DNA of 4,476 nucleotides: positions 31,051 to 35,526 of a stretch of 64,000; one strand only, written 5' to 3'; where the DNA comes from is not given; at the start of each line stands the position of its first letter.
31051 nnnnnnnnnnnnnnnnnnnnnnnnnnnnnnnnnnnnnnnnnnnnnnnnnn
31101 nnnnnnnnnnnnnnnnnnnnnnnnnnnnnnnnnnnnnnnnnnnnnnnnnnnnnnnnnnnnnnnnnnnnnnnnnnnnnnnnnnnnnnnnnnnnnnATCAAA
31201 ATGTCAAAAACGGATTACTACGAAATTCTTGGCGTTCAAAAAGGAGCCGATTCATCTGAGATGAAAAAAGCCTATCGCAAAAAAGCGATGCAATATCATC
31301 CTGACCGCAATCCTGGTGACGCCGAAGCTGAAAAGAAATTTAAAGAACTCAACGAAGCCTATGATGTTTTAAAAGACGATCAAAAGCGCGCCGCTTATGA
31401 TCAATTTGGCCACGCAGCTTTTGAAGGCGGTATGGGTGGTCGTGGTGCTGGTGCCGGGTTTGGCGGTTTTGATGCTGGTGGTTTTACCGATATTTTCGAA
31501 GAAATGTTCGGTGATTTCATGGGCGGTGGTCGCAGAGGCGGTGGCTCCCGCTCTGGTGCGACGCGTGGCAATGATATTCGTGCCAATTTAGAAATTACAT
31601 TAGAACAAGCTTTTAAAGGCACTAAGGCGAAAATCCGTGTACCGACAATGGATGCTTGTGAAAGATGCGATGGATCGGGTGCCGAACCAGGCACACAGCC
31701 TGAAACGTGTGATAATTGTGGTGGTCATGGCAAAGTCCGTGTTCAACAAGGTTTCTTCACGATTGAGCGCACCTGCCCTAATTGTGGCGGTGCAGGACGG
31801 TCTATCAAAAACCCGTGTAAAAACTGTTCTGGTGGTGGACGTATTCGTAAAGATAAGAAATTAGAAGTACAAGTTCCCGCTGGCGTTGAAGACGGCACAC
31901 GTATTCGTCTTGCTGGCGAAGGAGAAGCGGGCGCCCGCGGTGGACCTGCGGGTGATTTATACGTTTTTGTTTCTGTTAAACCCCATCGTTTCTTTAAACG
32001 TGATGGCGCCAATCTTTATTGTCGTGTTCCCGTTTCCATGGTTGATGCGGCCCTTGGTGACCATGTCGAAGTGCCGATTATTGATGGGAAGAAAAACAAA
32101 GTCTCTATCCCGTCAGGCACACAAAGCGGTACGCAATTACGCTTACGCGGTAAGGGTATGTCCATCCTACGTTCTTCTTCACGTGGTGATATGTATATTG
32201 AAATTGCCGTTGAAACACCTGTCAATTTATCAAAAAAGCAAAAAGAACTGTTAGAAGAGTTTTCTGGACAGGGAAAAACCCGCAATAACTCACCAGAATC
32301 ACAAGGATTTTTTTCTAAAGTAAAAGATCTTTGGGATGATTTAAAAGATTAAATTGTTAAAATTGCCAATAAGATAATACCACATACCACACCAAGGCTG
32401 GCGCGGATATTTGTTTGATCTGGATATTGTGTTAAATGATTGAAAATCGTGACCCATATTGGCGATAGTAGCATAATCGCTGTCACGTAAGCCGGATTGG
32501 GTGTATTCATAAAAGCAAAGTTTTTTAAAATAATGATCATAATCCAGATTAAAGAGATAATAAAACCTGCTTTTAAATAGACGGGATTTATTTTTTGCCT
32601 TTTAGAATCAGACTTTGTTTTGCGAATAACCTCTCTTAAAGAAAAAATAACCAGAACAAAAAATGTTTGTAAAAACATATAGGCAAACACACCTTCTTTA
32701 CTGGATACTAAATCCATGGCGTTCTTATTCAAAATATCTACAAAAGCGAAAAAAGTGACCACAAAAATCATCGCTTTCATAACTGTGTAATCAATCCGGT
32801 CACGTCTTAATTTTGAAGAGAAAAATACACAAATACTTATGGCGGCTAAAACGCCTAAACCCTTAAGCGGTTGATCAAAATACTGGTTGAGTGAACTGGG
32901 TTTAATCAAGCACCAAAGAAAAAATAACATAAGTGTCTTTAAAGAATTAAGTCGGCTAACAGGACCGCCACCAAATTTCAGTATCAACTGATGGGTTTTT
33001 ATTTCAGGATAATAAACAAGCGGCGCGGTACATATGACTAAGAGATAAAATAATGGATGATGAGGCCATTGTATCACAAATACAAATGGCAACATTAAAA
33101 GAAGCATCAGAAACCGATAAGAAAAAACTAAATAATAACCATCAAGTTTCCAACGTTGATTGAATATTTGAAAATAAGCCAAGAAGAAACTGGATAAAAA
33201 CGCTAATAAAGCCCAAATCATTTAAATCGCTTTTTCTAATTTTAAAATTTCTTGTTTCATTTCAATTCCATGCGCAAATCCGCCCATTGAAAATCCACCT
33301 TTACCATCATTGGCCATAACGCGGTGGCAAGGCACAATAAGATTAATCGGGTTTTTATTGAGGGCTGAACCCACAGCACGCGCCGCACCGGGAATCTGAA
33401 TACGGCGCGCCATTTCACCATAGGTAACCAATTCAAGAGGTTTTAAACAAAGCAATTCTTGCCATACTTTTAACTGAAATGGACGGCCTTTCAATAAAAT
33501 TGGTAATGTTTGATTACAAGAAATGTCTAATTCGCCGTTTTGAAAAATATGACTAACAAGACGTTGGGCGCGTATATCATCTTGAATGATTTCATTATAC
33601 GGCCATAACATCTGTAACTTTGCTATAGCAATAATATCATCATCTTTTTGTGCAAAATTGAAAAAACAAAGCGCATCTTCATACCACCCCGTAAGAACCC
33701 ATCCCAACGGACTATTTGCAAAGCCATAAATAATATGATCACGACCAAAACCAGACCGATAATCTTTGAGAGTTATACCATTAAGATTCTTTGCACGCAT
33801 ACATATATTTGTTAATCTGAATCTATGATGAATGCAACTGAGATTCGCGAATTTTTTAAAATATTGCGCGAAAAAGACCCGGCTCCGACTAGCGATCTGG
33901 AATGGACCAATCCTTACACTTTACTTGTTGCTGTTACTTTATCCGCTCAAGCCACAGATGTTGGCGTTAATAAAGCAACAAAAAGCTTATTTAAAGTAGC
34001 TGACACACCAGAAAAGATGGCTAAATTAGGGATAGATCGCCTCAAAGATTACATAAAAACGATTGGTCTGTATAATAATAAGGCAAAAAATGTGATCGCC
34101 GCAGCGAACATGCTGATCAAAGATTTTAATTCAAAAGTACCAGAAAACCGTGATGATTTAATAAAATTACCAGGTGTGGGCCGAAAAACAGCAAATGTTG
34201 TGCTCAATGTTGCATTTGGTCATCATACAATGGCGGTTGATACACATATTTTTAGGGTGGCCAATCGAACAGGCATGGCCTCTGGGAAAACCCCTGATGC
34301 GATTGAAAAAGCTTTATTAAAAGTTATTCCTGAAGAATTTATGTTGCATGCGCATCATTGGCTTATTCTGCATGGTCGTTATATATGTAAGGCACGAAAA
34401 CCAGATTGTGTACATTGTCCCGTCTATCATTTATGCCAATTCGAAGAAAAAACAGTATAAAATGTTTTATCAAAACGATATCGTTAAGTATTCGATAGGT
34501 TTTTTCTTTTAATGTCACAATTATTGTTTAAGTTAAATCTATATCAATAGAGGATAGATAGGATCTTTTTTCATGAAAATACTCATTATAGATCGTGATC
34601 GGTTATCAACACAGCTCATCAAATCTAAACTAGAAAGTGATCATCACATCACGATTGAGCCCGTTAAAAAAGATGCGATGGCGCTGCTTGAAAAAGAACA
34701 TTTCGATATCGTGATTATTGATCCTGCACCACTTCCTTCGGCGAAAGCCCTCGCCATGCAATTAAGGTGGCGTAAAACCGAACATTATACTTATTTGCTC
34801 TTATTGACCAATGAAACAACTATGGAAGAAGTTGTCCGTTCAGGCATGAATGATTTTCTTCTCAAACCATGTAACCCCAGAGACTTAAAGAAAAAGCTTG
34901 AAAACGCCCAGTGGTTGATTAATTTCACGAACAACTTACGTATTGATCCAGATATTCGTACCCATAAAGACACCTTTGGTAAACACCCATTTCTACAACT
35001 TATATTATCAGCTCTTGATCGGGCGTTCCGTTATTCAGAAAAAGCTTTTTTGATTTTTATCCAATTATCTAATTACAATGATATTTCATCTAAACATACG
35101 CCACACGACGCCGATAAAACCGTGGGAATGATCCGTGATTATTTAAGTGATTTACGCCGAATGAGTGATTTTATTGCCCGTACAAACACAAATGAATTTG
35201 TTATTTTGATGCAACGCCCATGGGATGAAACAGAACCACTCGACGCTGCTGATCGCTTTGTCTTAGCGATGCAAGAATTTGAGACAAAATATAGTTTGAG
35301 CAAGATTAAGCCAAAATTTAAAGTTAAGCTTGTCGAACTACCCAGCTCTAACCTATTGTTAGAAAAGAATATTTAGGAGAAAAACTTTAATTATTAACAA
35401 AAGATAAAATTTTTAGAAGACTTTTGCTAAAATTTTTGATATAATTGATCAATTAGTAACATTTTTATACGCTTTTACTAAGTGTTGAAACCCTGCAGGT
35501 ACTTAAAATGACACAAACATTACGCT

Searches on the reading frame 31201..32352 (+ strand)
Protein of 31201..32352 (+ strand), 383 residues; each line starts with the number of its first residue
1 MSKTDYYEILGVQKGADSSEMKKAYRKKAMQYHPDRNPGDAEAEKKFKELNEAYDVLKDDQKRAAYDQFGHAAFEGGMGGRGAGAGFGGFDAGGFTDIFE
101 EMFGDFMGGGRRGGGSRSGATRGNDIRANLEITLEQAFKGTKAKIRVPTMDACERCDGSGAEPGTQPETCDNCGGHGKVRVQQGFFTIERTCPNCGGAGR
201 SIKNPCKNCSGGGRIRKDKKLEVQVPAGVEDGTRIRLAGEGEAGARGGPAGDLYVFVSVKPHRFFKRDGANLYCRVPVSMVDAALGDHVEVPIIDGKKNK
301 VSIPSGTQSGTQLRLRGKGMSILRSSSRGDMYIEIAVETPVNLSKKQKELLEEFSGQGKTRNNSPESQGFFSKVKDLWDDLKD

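Call 9: search_protein_families(library=pfam, proteins=[window:31201-32352:+])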
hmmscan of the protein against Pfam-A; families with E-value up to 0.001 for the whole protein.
window:31201-32352:+ (383 aa): 3 families
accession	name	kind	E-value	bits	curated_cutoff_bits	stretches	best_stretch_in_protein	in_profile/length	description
PF01556.23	DnaJ_C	-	3.3e-53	180.2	26.6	1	126-340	1-152/152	DnaJ C terminal domain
PF00226.36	DnaJ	-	2.8e-28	98.2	27.8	1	5-67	1-63/63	DnaJ domain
PF00684.25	DnaJ_CXXCXGXG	-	4.9e-15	56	32.7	1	153-212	1-64/65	DnaJ central domain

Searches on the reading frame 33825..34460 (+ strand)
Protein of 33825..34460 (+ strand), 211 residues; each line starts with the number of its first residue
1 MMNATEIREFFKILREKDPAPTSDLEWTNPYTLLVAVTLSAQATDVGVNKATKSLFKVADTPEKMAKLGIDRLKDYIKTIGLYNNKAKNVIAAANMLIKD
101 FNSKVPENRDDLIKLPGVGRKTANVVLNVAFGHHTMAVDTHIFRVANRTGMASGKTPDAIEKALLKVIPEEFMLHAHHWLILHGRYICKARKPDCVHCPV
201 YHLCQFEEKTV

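Call 92: search_protein_families(library=pfam, proteins=[window:33825-34460:+], max_evalue=0.00001)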
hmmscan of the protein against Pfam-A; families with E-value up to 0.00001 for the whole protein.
window:33825-34460:+ (211 aa): 2 families
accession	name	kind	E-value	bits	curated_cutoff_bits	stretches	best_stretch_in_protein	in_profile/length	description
PF00730.31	HhH-GPD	-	1.1e-22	80.8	26.2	1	35-169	1-107/108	HhH-GPD superfamily base excision DNA repair protein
PF00633.29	HHH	-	3e-08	33.5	24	1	101-128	2-29/30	Helix-hairpin-helix motif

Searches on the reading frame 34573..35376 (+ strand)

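Call 92: search_protein_families(library=pfam, proteins=[window:34573-35376:+], max_evalue=0.00001)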
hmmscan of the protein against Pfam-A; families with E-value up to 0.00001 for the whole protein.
window:34573-35376:+ (267 aa): 2 families
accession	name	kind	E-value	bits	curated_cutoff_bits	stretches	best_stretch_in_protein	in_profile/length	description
PF00072.30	Response_reg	-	1.9e-10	41.3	30.2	1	3-109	1-110/111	Response regulator receiver domain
PF00990.26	GGDEF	-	9.1e-08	32.5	23.8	1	140-251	15-125/161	Diguanylate cyclase, GGDEF domain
